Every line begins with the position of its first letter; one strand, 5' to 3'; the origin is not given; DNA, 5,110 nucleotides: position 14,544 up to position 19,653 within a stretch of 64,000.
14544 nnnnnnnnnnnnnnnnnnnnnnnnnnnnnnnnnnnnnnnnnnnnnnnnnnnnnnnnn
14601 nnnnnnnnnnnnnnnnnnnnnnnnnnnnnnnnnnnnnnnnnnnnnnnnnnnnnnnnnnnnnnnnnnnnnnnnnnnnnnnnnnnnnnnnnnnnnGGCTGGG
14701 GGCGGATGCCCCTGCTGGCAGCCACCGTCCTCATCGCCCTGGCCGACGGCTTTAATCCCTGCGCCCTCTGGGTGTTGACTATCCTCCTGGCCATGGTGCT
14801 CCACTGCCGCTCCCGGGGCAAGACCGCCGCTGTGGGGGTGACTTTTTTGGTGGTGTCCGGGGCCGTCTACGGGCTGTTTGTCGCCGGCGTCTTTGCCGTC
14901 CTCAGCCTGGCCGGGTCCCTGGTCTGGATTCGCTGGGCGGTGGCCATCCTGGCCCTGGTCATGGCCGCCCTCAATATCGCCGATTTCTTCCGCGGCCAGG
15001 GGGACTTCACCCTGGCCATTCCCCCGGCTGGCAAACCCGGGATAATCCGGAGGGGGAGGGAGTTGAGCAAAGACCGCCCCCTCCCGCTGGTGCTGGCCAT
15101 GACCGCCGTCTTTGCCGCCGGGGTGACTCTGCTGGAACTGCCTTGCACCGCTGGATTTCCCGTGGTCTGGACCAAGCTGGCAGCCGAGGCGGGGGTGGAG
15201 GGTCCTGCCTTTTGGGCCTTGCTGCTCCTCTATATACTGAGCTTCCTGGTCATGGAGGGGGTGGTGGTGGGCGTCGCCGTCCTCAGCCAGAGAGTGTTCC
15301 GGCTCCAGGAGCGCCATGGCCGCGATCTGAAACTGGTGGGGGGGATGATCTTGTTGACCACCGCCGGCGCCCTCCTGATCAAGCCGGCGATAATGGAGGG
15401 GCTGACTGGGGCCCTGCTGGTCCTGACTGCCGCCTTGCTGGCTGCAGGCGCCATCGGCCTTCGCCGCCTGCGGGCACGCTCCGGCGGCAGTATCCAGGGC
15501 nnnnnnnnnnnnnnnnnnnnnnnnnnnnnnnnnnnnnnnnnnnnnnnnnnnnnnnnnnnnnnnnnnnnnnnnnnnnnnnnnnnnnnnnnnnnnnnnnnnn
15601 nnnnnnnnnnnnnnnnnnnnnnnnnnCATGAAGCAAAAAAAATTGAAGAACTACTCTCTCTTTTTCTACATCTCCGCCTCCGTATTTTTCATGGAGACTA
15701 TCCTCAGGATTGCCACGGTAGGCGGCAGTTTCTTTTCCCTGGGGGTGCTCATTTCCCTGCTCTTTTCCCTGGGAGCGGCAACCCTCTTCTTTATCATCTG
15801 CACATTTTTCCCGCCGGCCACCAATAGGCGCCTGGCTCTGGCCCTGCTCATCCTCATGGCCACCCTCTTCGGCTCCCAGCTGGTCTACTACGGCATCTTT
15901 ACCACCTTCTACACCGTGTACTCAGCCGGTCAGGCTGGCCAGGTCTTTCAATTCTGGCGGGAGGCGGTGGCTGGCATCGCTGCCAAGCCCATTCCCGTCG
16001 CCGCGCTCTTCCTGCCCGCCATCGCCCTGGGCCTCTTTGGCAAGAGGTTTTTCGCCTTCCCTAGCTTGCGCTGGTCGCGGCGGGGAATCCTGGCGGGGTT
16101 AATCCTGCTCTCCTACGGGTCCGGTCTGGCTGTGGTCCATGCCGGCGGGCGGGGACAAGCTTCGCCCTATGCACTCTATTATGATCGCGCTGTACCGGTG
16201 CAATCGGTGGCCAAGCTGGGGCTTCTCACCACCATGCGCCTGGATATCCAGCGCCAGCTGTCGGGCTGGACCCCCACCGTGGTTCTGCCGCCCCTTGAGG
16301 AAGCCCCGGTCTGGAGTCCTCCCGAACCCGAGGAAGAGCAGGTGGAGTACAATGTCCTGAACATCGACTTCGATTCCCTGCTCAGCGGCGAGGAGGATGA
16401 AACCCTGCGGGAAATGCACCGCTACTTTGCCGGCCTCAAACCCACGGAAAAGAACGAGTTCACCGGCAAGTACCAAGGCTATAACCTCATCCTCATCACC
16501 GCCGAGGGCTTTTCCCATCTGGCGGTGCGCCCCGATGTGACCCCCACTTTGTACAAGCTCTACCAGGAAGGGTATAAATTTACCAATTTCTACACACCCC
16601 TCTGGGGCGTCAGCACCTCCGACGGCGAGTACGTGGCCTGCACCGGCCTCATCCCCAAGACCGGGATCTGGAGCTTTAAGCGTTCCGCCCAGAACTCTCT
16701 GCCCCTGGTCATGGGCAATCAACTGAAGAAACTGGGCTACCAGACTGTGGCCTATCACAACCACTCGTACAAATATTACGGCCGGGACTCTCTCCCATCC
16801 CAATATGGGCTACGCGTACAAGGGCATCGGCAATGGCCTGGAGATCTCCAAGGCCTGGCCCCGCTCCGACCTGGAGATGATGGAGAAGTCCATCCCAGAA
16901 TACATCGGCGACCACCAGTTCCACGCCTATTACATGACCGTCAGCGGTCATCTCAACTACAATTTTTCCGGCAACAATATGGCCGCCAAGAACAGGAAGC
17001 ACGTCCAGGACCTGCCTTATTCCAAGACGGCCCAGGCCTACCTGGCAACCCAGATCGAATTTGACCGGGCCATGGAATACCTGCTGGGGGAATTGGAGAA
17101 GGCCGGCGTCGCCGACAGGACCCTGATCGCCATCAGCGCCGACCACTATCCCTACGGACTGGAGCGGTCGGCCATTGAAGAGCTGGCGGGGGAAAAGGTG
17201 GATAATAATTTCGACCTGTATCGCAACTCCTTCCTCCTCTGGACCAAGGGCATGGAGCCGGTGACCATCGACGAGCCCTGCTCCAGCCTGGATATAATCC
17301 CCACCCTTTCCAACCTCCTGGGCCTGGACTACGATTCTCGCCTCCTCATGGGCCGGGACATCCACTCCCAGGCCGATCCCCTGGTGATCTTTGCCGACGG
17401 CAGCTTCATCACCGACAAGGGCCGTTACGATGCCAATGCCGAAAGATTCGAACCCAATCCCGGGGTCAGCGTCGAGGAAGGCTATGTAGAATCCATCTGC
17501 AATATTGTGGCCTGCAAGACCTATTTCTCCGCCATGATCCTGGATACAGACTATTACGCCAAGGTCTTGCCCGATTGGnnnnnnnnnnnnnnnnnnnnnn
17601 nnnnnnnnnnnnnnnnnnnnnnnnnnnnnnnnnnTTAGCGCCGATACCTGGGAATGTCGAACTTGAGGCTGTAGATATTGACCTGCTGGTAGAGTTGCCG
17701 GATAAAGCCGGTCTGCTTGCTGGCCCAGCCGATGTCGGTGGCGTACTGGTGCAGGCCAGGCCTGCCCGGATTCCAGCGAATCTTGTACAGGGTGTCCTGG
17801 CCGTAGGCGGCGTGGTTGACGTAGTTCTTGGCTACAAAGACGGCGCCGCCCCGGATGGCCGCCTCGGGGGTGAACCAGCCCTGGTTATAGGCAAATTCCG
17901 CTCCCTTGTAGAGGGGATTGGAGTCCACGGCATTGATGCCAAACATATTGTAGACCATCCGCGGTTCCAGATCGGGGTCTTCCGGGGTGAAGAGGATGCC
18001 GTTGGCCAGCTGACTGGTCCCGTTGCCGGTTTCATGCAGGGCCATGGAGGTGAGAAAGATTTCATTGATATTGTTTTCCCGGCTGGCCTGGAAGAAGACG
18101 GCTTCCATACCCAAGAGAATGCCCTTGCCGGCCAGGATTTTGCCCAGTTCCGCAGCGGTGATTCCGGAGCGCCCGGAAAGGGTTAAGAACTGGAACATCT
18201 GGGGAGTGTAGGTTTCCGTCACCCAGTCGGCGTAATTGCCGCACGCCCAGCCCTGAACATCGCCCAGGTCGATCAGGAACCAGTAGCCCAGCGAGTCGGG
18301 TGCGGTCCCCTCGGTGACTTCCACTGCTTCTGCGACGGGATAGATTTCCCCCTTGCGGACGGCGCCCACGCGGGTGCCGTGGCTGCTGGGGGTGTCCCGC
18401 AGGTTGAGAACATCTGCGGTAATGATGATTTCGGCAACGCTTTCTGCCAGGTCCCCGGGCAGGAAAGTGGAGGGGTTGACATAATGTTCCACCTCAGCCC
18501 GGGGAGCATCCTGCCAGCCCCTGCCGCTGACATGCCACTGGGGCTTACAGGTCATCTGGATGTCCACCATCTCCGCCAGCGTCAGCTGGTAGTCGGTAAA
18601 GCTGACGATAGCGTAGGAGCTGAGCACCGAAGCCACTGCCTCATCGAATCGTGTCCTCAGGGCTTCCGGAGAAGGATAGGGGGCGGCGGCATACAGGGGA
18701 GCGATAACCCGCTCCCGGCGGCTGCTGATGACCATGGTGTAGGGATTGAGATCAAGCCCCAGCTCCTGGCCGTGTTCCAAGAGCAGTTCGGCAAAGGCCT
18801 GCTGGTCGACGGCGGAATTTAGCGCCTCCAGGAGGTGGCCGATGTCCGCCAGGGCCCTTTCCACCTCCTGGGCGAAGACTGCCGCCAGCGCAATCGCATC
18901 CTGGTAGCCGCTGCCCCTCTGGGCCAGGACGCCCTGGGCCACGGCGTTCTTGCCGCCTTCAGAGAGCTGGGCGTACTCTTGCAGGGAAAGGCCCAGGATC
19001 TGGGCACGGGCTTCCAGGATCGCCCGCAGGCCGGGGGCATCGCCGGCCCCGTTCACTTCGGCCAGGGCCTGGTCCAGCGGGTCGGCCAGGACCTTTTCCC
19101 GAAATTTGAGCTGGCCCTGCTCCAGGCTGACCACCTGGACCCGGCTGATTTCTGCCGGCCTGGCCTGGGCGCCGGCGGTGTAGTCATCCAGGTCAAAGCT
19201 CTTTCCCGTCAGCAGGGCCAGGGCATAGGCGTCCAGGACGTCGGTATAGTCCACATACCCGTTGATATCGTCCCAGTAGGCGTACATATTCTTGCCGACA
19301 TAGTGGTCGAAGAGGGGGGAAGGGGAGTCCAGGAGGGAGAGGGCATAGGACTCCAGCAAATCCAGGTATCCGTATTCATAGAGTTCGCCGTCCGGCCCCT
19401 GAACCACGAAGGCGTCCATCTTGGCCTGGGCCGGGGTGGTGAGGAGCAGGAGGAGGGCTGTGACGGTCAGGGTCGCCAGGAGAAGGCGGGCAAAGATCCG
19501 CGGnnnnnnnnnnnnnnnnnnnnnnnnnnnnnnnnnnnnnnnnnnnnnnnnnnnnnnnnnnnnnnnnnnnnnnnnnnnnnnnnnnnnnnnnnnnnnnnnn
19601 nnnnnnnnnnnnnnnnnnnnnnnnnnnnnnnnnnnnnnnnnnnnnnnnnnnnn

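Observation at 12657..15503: An Agenet/Tudor-repeat lipoprotein with a Cys-rich tail is co-transcribed with an extracytoplasmic thioredoxin-CcdA fusion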

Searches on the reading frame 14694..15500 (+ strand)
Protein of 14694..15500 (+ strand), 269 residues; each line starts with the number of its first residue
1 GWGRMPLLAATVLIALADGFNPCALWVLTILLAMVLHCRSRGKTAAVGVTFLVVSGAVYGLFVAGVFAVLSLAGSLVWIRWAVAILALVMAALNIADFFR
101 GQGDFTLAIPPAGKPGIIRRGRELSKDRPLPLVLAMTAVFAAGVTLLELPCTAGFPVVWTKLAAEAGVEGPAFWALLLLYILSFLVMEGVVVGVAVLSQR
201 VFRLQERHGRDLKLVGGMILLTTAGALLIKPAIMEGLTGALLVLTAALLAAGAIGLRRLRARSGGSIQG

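Call 73: search_dna_similar(query=window:14694-15500:+, collection=plasmids, mode=protein, max_evalue=1, max_rows=25)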
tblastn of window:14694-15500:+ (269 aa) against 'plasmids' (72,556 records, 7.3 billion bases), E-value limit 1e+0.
Records with a match: 1; places in all: 1; records where one place covers at least 80% of the query: 1.
Best place of each record, by identity: <60% 1.
By first word of the organism name: Pseudanabaena 1.
By predicted mobility (MOB-suite, as given by PLSDB): non-mobilizable 1.
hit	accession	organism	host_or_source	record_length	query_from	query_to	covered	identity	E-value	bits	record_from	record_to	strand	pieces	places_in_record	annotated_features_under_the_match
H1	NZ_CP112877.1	Pseudanabaena galeata CCNP1313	-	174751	6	234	85%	28.7%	3e-9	65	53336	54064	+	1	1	glutaredoxin family protein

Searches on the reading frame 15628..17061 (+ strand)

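Call 3: search_protein_families(library=pfam, proteins=[window:15628-17061:+], max_evalue=1)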
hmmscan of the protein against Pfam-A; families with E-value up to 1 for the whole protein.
window:15628-17061:+ (478 aa): 1 family
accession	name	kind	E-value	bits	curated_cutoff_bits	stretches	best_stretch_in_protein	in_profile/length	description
PF00884.28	Sulfatase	-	5.5e-06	26.3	25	1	286-391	2-112/301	Sulfatase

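Call 4: search_protein_families(library=ncbifam, proteins=[window:15628-17061:+], max_evalue=1)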
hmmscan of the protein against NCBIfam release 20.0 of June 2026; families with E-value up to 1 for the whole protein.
window:15628-17061:+ (478 aa): 2 families
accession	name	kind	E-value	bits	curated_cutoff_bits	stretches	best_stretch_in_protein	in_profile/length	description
NF053595.1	LptchSynLtaSGpos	equivalog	8.9e-05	21.2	970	1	259-394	212-353/626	lipoteichoic acid synthase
NF010322.0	PRK13759.1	equivalog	0.011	14.3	481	1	305-375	32-101/486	arylsulfatase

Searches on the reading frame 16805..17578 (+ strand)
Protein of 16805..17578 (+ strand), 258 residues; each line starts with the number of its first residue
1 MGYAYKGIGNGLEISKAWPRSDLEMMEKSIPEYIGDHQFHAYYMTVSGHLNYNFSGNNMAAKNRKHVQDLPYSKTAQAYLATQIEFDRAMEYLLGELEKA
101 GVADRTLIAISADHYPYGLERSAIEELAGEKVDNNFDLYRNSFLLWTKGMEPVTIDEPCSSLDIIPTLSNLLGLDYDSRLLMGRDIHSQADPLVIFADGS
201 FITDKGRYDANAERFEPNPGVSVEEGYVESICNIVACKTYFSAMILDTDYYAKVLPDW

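Call 3: search_protein_families(library=pfam, proteins=[window:16805-17578:+], max_evalue=1)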
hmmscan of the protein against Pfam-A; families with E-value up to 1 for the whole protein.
window:16805-17578:+ (258 aa): 3 families
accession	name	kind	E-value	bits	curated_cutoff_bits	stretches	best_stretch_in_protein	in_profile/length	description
PF00884.28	Sulfatase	-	1.4e-11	44.7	25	1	36-173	162-300/301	Sulfatase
PF21465.2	Cwp6_N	-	0.19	12.2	27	0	38-54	34-50/108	Putative N-acetylmuramoyl-L-alanine amidase cwp6, N-terminal domain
PF01663.27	Phosphodiest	-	0.19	11.7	23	1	84-115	189-220/342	Type I phosphodiesterase / nucleotide pyrophosphatase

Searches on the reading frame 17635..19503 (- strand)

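Call 78: search_protein_families(library=pfam, proteins=[window:17635-19503:-], max_evalue=0.0001)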
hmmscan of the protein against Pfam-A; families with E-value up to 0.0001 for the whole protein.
window:17635-19503:- (622 aa): 1 family
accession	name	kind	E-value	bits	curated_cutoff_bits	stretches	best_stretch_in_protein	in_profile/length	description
PF01832.25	Glucosaminidase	-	1.4e-11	45.5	30.2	1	470-605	4-122/123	Mannosyl-glycoprotein endo-beta-N-acetylglucosaminidase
